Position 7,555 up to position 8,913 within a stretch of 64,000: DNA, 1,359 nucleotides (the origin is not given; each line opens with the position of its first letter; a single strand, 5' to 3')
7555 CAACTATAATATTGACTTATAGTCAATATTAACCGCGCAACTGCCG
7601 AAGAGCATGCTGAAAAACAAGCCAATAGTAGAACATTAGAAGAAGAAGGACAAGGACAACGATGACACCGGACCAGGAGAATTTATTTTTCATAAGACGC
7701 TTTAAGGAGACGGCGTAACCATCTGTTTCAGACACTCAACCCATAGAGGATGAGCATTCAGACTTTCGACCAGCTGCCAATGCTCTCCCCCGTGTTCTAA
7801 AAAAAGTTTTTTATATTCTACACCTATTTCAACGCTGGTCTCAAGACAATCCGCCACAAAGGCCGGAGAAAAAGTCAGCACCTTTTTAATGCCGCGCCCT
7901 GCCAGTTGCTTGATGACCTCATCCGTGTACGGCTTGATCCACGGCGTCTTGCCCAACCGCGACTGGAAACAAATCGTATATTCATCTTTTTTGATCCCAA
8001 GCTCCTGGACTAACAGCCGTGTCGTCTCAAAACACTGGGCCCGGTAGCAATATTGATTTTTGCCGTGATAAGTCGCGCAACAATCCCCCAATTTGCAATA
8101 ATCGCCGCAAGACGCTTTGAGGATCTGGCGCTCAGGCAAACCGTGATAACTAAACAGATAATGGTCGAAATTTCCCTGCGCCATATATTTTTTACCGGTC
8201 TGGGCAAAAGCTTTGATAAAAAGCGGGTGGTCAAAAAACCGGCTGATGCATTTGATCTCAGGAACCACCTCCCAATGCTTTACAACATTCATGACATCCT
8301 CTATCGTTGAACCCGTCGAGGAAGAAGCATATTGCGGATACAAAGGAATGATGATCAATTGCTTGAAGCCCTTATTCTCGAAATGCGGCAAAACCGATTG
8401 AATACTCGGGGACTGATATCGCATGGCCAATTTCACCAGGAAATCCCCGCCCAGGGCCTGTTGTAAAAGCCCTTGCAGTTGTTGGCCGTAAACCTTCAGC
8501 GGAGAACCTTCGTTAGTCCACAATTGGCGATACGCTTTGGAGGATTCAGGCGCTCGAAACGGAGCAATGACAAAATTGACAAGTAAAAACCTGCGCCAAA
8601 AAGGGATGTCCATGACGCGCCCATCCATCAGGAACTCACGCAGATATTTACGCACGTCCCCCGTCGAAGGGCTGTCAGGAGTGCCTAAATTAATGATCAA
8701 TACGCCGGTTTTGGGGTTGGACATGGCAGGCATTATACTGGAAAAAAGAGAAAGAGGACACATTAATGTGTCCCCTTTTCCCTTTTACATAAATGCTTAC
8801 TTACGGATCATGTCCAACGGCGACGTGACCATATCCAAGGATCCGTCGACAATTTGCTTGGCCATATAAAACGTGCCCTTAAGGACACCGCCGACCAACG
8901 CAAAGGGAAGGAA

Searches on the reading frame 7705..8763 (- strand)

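Call 72: search_protein_families(library=pfam, proteins=[window:7705-8763:-], max_evalue=0.00001)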
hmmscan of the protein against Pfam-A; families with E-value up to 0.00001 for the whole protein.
window:7705-8763:- (353 aa): 1 family
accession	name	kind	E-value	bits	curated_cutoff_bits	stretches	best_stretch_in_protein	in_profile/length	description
PF00762.24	Ferrochelatase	-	2.1e-104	349.4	27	1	18-350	1-314/317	Ferrochelatase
